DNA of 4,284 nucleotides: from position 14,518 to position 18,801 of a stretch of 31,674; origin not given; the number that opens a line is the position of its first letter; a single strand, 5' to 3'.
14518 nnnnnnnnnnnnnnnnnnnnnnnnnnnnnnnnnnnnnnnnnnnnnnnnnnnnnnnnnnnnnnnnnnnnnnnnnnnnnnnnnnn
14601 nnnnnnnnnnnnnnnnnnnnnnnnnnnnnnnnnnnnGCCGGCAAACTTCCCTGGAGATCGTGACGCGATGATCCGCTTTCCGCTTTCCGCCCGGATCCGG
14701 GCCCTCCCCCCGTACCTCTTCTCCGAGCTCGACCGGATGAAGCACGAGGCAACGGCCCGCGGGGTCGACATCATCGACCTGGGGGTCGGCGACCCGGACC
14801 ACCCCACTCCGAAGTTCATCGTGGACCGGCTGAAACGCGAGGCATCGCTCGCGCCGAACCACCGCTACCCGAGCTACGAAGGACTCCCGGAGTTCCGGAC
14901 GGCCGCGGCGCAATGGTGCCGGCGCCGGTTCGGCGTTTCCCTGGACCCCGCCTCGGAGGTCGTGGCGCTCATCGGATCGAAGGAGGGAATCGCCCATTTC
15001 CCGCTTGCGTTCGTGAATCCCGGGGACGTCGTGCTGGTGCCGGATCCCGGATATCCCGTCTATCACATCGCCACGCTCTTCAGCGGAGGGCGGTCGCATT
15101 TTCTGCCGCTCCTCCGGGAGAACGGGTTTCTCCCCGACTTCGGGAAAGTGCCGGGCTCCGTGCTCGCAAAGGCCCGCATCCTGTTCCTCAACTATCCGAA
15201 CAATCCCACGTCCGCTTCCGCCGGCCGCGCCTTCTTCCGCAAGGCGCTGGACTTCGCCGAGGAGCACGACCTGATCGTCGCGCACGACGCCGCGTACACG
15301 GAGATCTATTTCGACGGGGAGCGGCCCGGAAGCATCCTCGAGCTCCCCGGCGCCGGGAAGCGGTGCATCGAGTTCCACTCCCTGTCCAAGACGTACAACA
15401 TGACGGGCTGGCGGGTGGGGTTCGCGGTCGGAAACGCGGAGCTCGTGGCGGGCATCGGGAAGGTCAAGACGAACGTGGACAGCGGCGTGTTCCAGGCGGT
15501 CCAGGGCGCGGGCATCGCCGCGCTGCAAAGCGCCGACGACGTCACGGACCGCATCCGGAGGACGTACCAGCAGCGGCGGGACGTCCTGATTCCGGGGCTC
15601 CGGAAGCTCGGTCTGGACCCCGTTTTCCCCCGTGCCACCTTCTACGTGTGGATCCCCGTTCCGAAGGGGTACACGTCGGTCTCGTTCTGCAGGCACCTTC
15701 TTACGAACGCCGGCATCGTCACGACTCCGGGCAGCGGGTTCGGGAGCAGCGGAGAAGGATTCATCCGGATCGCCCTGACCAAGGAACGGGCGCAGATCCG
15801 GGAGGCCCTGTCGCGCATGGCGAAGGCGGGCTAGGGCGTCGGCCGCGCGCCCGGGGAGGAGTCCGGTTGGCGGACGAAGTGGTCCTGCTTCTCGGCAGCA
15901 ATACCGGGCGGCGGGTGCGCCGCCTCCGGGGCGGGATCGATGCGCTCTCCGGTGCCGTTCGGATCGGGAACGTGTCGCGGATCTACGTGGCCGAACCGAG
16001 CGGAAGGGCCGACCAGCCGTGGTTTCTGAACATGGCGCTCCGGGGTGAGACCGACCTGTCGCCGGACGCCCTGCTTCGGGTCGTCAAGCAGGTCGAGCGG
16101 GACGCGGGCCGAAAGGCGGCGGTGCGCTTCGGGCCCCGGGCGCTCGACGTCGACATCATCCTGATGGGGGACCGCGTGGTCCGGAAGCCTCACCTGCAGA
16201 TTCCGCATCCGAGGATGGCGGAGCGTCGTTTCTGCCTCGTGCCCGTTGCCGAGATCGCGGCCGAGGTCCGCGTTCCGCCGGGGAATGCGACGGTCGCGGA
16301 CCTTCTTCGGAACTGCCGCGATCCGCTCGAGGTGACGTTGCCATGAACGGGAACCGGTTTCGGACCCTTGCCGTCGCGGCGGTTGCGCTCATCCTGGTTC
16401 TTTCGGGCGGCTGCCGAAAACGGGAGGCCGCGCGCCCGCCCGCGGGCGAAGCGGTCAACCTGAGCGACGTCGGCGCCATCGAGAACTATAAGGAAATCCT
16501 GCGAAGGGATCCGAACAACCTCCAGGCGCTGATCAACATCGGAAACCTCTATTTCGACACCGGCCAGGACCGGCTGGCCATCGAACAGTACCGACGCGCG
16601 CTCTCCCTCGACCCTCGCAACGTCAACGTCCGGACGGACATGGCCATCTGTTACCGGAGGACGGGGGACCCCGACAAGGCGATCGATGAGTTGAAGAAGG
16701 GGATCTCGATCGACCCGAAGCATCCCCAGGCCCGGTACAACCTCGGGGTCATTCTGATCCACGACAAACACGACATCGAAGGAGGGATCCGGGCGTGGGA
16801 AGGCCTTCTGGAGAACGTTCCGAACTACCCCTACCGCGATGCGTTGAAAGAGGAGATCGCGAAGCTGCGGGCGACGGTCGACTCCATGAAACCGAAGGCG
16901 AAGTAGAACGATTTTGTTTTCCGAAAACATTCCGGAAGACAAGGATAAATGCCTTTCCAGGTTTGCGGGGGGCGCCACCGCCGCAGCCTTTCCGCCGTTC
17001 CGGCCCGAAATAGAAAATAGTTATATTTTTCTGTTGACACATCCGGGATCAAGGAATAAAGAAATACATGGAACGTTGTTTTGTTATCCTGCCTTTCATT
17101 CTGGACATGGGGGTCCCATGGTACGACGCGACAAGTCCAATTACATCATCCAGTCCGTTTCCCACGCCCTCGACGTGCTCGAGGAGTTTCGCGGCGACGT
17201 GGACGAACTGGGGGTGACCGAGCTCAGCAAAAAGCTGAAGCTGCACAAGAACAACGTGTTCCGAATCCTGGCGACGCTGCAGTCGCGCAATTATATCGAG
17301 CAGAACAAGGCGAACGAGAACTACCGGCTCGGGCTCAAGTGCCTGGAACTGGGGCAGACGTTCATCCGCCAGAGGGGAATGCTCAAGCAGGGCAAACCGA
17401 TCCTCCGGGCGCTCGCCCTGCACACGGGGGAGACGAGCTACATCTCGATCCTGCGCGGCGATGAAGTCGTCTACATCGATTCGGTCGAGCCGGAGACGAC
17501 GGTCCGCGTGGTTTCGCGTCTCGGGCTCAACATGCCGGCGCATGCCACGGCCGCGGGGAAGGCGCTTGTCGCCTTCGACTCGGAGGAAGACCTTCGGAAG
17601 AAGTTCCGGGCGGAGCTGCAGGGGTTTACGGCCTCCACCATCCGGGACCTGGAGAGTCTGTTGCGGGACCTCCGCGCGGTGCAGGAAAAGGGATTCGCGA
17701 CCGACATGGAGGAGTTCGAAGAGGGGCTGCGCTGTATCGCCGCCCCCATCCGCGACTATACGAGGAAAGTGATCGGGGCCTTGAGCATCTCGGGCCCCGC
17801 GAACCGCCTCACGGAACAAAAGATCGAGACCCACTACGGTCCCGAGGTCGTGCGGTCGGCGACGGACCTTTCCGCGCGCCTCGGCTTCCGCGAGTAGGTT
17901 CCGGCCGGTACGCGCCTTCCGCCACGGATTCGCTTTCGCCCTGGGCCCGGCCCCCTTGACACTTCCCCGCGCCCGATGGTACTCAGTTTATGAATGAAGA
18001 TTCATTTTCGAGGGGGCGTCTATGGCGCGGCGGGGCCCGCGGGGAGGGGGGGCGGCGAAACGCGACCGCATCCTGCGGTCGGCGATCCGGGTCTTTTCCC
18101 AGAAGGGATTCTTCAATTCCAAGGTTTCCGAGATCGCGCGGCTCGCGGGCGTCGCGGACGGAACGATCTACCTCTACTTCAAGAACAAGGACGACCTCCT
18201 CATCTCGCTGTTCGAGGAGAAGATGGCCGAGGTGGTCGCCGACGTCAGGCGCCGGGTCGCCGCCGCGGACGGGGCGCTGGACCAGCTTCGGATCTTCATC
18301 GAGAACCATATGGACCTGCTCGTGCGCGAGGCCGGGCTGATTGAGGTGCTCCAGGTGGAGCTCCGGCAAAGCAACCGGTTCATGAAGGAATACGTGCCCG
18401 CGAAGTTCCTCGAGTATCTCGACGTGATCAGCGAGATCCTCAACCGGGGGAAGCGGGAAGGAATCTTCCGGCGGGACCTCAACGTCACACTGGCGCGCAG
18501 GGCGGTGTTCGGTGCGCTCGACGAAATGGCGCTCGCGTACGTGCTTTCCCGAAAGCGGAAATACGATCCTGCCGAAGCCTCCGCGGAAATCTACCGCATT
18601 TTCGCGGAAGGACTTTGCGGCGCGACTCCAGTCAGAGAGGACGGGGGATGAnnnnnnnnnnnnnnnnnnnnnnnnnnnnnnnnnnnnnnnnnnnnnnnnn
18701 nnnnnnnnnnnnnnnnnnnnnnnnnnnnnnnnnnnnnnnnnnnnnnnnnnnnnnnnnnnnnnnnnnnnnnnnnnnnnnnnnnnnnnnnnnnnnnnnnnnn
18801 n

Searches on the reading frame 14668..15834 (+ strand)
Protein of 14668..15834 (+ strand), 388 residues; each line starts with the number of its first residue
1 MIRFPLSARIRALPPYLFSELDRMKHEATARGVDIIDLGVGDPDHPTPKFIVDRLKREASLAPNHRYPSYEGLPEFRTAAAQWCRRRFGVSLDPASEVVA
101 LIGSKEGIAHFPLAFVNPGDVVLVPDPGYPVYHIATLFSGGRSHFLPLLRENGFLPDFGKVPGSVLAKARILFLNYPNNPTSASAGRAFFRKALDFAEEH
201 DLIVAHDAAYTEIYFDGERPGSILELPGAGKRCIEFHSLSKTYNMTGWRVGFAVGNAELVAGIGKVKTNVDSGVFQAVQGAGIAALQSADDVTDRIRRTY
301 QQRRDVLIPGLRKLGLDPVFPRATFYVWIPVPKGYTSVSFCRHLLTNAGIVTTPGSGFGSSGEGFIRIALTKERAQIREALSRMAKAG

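Call 61: search_protein_families(library=pfam, proteins=[window:14668-15834:+], max_evalue=0.000001)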
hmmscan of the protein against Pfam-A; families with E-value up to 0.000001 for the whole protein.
window:14668-15834:+ (388 aa): 1 family
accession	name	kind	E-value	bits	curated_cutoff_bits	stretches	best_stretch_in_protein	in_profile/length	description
PF00155.27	Aminotran_1_2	-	9.2e-60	203.2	19.7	1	34-383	2-360/361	Aminotransferase class I and II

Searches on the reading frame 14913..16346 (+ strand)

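Call 10: search_protein_families(library=pfam, proteins=[window:14913-16346:+], max_evalue=0.00001)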
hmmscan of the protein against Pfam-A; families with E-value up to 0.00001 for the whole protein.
window:14913-16346:+ (477 aa): 1 family
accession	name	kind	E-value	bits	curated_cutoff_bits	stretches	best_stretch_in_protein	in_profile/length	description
PF01288.25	HPPK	-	2.3e-32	112.3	25.7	1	325-449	2-115/116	7,8-dihydro-6-hydroxymethylpterin-pyrophosphokinase (HPPK)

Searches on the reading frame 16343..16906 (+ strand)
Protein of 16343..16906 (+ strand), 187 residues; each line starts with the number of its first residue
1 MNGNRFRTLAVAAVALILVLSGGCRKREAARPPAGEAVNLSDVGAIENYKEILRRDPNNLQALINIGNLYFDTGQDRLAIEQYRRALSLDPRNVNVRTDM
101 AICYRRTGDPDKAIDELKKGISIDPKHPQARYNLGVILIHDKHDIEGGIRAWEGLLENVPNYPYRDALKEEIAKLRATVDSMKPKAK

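Call 10: search_protein_families(library=pfam, proteins=[window:16343-16906:+], max_evalue=0.00001)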
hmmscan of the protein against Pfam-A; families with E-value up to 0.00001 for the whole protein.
window:16343-16906:+ (187 aa): 16 families
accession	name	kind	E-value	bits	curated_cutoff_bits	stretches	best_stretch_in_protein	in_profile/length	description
PF13414.12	TPR_11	-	7.1e-20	70.9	26.8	2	67-104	1-38/42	TPR repeat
PF14559.12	TPR_19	-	3.2e-19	69.4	25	1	79-131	10-62/68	Tetratricopeptide repeat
PF00515.34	TPR_1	-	5.5e-19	67.6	27.8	1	61-93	2-34/34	Tetratricopeptide repeat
PF13431.12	TPR_17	-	9.3e-19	66.5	24.4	0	83-114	2-33/34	Tetratricopeptide repeat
PF07719.23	TPR_2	-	1.9e-17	62.3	27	1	62-93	3-34/34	Tetratricopeptide repeat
PF13432.12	TPR_16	-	2.4e-15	57.1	32.7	1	66-128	3-65/65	Tetratricopeptide repeat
PF13181.12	TPR_8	-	3.1e-15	55.4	25.7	1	61-93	2-34/34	Tetratricopeptide repeat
PF13428.12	TPR_14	-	4.4e-14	52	23.5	0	96-135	3-42/44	Tetratricopeptide repeat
PF13424.12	TPR_12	-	1.5e-10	41.6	30.1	0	45-90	29-75/77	Tetratricopeptide repeat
PF24575.1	TPR_Slam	-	1.3e-09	38.8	35.2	0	101-144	54-97/104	Surface lipoprotein assembly modifier, N-terminal TPR repeats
PF13174.12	TPR_6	-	3.5e-09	37.1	26.3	0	61-91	1-31/33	Tetratricopeptide repeat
PF23914.1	TPR_CcmH_CycH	-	7.6e-08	32.8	42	1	53-161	43-153/158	Cytochrome c-type biogenesis protein H TPR domain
PF13429.12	TPR_15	-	3.8e-06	27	26.2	0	54-98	143-184/280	Tetratricopeptide repeat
PF13176.12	TPR_7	-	6.2e-06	26.3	27.9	0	62-92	1-33/36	Tetratricopeptide repeat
PF13371.12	TPR_9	-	7.4e-06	26.3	35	0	68-131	3-66/73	Tetratricopeptide repeat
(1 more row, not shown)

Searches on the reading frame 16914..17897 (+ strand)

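Call 10: search_protein_families(library=pfam, proteins=[window:16914-17897:+], max_evalue=0.00001)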
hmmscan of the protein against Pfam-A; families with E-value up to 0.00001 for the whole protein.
window:16914-17897:+ (327 aa): 2 families
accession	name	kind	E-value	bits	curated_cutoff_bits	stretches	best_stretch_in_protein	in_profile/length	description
PF01614.24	IclR_C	-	1.3e-47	162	24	1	152-320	5-173/174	Bacterial transcriptional regulator IclR C-terminal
PF09339.16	HTH_IclR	-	2.3e-11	43.7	22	1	81-131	1-51/52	IclR helix-turn-helix domain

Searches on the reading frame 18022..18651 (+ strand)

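Call 10: search_protein_families(library=pfam, proteins=[window:18022-18651:+], max_evalue=0.00001)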
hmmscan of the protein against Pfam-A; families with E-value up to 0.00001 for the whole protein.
window:18022-18651:+ (209 aa): 3 families
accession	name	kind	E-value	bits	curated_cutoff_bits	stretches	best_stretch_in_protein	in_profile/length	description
PF08359.16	TetR_C_4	-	1.2e-26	93.8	21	1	64-196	1-132/133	YsiA-like protein, C-terminal region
PF00440.29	TetR_N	-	3.6e-15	55.9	24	1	17-61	1-45/47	Bacterial regulatory proteins, tetR family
PF17932.6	TetR_C_24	-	1e-08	35.8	26.4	1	85-170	4-88/114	Tetracyclin repressor-like, C-terminal domain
